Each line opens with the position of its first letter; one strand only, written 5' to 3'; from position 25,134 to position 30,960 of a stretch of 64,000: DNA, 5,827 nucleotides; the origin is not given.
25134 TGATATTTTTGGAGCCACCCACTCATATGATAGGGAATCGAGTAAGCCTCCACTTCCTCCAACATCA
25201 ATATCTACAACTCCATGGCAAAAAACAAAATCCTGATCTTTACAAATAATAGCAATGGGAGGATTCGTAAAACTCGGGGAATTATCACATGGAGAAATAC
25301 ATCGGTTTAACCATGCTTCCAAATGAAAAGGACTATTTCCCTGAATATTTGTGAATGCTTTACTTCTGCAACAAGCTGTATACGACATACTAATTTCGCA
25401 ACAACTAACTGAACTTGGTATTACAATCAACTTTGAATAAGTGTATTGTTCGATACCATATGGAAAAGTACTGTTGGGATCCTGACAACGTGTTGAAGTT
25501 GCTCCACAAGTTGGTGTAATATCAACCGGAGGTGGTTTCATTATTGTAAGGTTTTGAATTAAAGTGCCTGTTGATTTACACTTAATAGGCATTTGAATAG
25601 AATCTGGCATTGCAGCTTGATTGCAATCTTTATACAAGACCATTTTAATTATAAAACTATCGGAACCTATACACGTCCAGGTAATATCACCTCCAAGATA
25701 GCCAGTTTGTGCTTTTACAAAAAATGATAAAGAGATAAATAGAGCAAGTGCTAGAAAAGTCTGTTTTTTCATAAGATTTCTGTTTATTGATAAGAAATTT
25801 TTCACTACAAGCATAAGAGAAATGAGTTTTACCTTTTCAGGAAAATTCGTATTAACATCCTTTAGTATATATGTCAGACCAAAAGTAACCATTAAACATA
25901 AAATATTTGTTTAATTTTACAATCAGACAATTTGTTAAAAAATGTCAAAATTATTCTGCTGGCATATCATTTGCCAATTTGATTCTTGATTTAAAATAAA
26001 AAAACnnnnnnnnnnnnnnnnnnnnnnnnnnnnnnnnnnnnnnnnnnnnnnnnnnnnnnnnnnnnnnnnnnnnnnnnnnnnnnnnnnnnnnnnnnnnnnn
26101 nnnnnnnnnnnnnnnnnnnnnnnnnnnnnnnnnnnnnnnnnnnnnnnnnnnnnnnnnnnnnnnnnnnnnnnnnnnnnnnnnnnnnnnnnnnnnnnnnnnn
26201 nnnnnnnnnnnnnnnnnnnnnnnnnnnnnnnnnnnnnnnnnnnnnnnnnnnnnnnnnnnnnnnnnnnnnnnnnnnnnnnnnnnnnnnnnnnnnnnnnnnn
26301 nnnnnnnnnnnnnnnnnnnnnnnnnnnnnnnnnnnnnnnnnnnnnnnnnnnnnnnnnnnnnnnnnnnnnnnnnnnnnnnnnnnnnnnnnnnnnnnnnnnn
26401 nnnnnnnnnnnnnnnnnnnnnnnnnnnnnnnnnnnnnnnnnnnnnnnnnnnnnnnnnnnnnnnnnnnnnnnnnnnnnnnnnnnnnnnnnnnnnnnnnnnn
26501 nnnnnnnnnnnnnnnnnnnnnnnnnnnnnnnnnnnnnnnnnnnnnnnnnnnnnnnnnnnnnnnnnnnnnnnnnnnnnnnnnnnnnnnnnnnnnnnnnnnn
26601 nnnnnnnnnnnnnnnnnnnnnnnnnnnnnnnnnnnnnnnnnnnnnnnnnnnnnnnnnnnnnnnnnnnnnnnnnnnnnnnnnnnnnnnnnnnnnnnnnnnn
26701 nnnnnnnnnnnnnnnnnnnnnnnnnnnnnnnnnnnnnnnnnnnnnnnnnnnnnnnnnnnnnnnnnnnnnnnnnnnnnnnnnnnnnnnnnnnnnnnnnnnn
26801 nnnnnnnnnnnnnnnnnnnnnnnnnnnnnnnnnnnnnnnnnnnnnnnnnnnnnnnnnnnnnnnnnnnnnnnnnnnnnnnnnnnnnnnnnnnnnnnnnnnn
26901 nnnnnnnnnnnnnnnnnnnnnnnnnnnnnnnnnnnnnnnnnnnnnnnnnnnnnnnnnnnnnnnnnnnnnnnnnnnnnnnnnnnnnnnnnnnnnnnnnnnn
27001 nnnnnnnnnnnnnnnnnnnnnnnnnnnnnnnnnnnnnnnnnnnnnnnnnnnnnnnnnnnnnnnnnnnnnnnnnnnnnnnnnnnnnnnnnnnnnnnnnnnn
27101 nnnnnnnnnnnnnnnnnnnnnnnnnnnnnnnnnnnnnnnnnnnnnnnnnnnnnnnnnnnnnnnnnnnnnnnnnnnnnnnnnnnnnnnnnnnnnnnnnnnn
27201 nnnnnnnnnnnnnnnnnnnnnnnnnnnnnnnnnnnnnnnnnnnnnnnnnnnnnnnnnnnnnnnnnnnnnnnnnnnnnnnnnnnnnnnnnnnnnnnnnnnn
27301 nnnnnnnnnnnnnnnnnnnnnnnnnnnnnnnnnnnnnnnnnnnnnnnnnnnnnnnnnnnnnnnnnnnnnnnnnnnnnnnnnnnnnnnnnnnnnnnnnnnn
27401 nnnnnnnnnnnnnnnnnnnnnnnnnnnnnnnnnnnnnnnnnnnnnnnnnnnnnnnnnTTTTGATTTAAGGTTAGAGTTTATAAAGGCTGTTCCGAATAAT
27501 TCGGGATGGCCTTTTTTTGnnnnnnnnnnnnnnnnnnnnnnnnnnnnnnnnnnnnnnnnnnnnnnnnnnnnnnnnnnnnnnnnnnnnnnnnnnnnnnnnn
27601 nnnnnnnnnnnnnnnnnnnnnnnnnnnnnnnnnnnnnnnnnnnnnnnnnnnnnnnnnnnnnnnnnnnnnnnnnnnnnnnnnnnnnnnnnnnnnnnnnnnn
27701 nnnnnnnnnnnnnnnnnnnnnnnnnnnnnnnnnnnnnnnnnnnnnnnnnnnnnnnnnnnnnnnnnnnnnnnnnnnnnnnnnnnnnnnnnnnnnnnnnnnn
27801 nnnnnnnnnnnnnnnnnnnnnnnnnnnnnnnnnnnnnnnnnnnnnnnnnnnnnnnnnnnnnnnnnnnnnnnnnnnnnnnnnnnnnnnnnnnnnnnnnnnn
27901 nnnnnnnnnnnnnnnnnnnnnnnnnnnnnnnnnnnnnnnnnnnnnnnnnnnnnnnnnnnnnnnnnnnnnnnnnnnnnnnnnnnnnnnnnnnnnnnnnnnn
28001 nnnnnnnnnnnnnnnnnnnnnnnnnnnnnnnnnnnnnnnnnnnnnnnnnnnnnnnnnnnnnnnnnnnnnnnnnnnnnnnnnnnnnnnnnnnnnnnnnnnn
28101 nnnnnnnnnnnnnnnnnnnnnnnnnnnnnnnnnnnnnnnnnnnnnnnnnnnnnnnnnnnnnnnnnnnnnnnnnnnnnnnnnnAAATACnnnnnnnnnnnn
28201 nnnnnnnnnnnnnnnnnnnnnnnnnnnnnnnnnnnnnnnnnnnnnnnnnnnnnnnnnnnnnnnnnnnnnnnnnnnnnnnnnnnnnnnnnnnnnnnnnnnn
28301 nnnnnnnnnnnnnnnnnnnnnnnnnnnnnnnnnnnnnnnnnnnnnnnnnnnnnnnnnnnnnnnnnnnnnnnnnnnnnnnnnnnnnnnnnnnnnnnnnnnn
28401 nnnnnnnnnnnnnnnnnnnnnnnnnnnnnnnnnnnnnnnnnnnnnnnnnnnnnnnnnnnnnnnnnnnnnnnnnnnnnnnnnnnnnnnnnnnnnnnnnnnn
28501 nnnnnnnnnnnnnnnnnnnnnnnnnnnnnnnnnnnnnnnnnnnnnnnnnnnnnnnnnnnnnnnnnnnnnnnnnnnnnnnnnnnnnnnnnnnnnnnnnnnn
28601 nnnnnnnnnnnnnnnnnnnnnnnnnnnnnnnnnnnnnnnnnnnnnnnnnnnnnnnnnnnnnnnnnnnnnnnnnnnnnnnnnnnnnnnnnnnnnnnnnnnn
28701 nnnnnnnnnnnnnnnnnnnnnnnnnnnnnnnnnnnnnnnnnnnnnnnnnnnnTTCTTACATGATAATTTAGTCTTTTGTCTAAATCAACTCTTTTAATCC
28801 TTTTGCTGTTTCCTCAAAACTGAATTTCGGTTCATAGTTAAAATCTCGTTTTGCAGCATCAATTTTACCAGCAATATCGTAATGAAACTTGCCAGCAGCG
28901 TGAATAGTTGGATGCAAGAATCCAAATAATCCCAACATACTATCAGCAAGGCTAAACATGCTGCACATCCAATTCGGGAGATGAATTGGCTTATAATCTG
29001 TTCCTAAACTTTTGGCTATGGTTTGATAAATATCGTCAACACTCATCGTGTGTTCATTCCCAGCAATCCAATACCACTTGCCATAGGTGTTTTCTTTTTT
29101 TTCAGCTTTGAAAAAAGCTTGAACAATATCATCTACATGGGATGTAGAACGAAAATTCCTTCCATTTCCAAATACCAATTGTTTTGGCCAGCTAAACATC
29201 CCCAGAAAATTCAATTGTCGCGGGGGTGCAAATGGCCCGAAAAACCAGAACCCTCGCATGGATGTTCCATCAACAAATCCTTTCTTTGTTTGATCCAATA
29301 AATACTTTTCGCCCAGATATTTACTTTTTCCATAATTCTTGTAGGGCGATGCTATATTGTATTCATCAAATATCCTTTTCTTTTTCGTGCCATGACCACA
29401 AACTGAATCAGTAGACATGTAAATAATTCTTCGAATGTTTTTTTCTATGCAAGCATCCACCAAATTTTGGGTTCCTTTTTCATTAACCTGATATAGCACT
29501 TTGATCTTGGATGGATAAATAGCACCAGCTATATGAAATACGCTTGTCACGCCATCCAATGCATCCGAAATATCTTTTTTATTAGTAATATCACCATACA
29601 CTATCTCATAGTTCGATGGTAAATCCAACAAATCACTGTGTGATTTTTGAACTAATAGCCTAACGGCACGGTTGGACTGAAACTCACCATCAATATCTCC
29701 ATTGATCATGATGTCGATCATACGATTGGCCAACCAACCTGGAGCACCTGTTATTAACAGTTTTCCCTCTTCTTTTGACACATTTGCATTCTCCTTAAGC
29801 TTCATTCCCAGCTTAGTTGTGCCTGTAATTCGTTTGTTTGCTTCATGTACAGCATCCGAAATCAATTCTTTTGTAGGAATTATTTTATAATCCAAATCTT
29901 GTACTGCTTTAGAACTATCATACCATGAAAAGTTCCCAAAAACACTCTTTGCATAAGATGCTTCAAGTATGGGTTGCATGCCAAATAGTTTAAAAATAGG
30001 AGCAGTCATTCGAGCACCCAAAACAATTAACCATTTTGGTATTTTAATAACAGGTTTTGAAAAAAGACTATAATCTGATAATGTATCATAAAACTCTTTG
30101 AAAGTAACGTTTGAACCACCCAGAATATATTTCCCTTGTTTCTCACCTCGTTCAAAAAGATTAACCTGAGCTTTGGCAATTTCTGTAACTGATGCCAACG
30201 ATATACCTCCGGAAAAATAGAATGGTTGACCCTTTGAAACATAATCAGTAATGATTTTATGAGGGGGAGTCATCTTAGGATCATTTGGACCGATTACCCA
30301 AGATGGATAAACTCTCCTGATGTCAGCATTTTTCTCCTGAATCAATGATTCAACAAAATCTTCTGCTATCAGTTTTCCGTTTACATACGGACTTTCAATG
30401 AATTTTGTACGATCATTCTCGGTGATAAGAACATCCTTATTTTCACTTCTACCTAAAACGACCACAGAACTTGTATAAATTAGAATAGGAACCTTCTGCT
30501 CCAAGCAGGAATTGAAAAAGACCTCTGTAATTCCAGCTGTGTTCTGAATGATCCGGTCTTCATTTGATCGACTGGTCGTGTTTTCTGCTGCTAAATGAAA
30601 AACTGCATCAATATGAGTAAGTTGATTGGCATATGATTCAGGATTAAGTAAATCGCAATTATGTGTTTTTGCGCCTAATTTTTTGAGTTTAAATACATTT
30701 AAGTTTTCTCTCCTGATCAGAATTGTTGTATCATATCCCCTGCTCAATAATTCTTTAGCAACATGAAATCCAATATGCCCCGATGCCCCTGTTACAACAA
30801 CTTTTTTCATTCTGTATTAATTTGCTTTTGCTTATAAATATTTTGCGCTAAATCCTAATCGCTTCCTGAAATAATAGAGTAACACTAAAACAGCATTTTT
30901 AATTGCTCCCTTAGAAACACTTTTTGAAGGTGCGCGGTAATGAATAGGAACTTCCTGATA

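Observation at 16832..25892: Four-gene tandem array of paralogous T9SS cargo proteins sharing an unassigned Cys-rich N-terminal domain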

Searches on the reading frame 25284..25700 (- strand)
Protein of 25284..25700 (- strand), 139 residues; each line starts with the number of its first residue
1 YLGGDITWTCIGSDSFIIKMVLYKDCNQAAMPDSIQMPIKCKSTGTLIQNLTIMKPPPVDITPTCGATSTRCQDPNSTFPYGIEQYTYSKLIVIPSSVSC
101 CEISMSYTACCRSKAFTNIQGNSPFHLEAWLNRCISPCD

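Call 32: predict_structure(alignment_id=A4)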
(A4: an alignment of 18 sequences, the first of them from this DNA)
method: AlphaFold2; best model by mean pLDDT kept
length: 139 residues; sequences in the alignment: 18
mean_pLDDT: 90.8   pTM: 0.83
mean pLDDT of the five models: 90.8, 90.3, 89.8, 89.3, 84.1
residues with pLDDT >= 90: 93; 70-90: 45; 50-70: 1; < 50: 0
segments of 3 or more residues with pLDDT < 50: none
pLDDT, mean of each block of 10 residues (from residue 1): 93 92 91 95 95 96 88 91 95 88 93 81 92 79
secondary structure, 60 per line:
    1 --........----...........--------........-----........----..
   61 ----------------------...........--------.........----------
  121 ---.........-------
elements in order: E3-10 E15-25 E34-41 E47-54 E83-93 E102-110 E124-132

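Call 56: search_solved_structures(query=A4, max_evalue=10)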
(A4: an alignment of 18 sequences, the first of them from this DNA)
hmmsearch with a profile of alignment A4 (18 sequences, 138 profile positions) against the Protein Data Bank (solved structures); distinct sequences matched with E-value up to 10: 0.

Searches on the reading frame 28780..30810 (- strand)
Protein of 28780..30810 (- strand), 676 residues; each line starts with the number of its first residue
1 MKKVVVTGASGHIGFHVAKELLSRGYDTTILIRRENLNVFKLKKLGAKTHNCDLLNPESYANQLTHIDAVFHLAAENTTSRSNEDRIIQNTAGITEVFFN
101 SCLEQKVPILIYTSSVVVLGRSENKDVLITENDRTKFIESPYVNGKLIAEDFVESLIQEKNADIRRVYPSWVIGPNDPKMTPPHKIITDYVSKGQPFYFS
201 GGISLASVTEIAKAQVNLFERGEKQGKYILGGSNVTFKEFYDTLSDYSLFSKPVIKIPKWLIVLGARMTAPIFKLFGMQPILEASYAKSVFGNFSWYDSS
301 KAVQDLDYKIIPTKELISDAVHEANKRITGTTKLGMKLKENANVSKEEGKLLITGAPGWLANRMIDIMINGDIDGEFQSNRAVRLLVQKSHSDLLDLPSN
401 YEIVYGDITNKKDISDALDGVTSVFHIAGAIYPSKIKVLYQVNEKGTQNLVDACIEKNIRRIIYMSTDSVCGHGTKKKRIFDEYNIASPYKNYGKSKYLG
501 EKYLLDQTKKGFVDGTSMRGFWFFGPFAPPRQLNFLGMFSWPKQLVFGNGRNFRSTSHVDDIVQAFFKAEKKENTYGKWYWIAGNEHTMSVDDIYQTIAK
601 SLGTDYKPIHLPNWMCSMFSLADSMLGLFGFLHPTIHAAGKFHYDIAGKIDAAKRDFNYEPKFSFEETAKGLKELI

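Call 21: search_protein_families(library=pfam, proteins=[window:28780-30810:-], max_evalue=0.00001)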
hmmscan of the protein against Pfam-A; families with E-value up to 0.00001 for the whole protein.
window:28780-30810:- (676 aa): 8 families
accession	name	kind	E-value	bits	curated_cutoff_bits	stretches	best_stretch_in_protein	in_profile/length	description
PF01370.27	Epimerase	-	2.1e-47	162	20.9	2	4-193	1-192/240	NAD dependent epimerase/dehydratase family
PF01073.25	3Beta_HSD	-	6e-42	144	22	2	352-611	1-278/280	3-beta hydroxysteroid dehydrogenase/isomerase family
PF16363.11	GDP_Man_Dehyd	-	2.9e-27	96.5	27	2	6-239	2-257/332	GDP-mannose 4,6 dehydratase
PF13460.12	NAD_binding_10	-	5e-22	79.1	27.2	2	8-172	1-146/184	NAD(P)H-binding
PF04321.23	RmlD_sub_bind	-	1.4e-18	67.4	27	1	438-526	73-154/287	RmlD substrate binding domain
PF07993.18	NAD_binding_4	-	1.8e-17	63.8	20.1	2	392-510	52-194/258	Male sterility protein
PF05368.20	NmrA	-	2.1e-17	64.1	27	1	2-102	3-107/298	NmrA-like family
PF02719.21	Polysacc_synt_2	-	3.3e-12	46.6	20.2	0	352-470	2-131/293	Polysaccharide biosynthesis protein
